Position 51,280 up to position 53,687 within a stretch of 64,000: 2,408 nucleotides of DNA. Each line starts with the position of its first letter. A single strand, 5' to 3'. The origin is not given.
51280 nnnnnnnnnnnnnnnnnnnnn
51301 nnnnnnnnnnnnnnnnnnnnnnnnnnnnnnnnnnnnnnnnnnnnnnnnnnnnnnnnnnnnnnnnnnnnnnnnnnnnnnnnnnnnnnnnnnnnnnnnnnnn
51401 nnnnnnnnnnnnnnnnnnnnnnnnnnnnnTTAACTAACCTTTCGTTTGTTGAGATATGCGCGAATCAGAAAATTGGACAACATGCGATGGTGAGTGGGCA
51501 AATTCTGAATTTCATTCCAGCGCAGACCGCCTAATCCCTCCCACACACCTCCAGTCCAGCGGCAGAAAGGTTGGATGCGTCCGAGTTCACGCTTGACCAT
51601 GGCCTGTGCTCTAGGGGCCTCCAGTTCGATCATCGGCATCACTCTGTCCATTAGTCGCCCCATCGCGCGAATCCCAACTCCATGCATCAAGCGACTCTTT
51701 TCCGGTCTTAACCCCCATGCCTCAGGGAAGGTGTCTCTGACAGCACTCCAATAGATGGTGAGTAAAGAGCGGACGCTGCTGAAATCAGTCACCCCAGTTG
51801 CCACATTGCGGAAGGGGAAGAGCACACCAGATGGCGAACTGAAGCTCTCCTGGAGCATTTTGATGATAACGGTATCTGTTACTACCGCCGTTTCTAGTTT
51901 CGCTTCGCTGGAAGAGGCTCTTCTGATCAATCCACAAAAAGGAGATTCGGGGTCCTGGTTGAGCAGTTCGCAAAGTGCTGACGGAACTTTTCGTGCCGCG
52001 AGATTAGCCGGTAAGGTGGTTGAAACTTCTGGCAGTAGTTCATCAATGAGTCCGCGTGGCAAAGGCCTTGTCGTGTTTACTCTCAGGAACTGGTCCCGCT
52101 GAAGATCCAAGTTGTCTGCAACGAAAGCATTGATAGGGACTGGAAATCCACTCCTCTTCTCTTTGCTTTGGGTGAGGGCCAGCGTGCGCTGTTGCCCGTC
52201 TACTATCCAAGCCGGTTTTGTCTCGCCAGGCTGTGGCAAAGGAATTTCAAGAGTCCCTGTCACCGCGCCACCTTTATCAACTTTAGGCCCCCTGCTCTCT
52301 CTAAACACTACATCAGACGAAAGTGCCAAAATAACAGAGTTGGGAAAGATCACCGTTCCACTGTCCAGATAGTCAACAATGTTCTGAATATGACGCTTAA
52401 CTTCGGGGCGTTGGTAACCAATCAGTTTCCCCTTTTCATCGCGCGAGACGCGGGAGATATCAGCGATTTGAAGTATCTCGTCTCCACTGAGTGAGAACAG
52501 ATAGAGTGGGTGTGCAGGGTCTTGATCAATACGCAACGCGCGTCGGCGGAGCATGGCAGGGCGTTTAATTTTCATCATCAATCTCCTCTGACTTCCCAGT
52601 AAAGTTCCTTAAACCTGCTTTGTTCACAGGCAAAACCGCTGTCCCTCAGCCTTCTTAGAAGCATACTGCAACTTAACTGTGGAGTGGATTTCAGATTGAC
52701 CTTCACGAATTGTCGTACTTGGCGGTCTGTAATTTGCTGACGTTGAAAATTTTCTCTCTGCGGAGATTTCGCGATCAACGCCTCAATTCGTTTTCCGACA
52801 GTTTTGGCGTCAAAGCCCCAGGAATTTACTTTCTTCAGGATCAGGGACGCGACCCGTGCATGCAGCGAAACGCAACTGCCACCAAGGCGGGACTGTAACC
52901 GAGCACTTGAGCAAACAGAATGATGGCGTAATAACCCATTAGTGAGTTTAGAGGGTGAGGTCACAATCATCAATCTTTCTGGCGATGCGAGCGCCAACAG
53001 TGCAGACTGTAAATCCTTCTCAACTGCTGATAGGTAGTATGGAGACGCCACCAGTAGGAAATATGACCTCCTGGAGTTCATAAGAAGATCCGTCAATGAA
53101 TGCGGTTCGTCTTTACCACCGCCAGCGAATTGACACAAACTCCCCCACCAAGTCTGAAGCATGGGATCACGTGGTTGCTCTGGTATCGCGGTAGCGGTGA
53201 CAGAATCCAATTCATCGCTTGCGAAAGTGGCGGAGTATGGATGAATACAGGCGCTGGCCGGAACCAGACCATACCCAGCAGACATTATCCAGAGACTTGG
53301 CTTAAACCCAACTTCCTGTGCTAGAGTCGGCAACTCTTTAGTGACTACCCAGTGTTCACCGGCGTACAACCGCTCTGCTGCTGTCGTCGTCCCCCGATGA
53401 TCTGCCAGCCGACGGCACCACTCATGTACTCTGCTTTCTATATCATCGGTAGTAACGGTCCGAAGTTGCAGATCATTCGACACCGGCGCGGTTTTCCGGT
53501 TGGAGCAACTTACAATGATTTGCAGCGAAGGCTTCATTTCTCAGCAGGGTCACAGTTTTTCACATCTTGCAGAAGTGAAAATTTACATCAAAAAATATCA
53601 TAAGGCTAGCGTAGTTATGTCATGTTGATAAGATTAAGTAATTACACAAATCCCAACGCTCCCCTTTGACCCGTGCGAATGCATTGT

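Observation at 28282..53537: Complete Dpd-type 7-deazaguanine DNA modification/restriction island with its own preQ0 pathway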

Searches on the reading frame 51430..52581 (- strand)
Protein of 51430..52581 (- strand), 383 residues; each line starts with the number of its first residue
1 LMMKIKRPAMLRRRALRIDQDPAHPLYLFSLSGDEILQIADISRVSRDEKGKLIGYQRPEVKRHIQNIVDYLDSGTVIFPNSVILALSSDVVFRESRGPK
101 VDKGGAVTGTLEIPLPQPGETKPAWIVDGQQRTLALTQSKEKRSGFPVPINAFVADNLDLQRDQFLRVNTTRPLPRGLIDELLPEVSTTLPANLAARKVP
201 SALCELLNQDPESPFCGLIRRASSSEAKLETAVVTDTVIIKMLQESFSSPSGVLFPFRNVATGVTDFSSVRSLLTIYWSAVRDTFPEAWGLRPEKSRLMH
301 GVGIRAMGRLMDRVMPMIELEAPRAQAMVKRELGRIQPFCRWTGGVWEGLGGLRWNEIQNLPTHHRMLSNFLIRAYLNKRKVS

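Call 4: search_protein_families(library=ncbifam, proteins=[window:51430-52581:-], max_evalue=0.001)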
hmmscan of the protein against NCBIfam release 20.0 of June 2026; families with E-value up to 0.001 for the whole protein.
window:51430-52581:- (383 aa): 3 families
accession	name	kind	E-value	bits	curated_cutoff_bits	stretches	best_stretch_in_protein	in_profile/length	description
NF041060.1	DpdB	equivalog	4.3e-125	417.3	300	1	12-372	2-352/352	DGQHR domain-containing protein DpdB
TIGR03187.1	DGQHR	domain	5.4e-64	216.6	58.85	1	15-315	1-276/276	DGQHR domain-containing protein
TIGR04172.1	DGQHR_dnd_1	hypoth_equivalog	4.6e-17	62.1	450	1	15-236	3-226/381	DNA phosphorothioation-associated DGQHR protein 1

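Call 5: search_protein_families(library=pfam, proteins=[window:51430-52581:-], max_evalue=0.01)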
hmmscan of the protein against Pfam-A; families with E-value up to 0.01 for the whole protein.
window:51430-52581:- (383 aa): 1 family
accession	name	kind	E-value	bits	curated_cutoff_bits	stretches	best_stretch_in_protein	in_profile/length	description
PF14072.11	DndB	-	5.4e-13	49.1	29.1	1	25-314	12-279/338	DNA-sulfur modification-associated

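Call 6: search_protein_families(library=padloc, proteins=[window:51430-52581:-], max_evalue=0.001)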
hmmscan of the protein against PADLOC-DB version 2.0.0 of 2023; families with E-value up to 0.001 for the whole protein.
window:51430-52581:- (383 aa): 2 families
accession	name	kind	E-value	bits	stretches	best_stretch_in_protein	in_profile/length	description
PDLC02811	DpdB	-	7e-142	470.6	1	10-381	4-367/370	DpdB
PDLC02812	DpdB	-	2.4e-23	80.7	1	32-361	26-352/400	DpdB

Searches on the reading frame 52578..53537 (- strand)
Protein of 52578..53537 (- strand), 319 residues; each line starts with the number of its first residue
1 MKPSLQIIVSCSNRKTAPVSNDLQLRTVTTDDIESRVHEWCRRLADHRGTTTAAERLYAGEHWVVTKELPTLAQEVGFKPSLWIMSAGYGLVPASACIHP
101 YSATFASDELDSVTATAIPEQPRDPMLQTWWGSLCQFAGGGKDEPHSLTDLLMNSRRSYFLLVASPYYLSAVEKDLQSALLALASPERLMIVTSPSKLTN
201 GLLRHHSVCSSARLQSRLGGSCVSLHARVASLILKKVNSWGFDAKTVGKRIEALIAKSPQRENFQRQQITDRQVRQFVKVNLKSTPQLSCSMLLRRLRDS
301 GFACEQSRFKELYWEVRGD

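Call 4: search_protein_families(library=ncbifam, proteins=[window:52578-53537:-], max_evalue=0.001)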
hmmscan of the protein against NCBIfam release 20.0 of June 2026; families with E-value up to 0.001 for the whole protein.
window:52578-53537:- (319 aa): 1 family
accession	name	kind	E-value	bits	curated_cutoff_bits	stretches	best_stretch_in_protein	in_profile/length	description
NF033546.1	transpos_IS21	equivalog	0.00032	20.3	160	0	240-317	18-99/294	IS21 family transposase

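Call 5: search_protein_families(library=pfam, proteins=[window:52578-53537:-], max_evalue=0.01)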
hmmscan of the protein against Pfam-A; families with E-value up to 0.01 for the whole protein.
window:52578-53537:- (319 aa): 1 family
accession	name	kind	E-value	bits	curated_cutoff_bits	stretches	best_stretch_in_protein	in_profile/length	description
PF21818.3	DUF6884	-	0.0046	17.6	30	0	50-106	13-64/135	Family of unknown function (DUF6884)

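Call 6: search_protein_families(library=padloc, proteins=[window:52578-53537:-], max_evalue=0.001)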
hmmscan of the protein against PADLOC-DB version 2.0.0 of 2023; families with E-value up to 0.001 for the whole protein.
window:52578-53537:- (319 aa): 10 families
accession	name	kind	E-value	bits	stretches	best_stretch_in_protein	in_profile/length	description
PDLC02817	DpdC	-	7.7e-82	273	1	5-317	4-294/299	DpdC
PDLC02818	DpdC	-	1.6e-62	209.6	1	5-317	4-315/319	DpdC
PDLC02815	DpdC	-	7.2e-29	99.2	1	7-318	9-307/312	DpdC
PDLC02823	DpdC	-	1.1e-24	85.5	1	98-317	3-216/223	DpdC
PDLC02813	DpdC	-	8.1e-23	79.2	1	5-317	4-304/310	DpdC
PDLC02814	DpdC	-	3.1e-18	64.2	1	163-314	2-146/151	DpdC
PDLC02816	DpdC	-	6.5e-13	46.7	1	8-316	7-309/313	DpdC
PDLC02820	DpdC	-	3.6e-12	44.6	1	5-165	4-162/165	DpdC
PDLC02821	DpdC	-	7.5e-10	36.9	1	155-313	4-162/170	DpdC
PDLC02819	DpdC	-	0.00019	19.8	1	227-314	6-94/101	DpdC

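Call 28: search_protein_families(library=ncbifam, proteins=[window:52578-53537:-], max_evalue=10)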
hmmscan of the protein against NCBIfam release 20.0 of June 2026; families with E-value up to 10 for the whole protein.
window:52578-53537:- (319 aa): 1 family
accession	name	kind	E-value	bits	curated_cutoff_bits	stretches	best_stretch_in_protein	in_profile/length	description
NF033546.1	transpos_IS21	equivalog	0.00032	20.3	160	1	240-317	18-99/294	IS21 family transposase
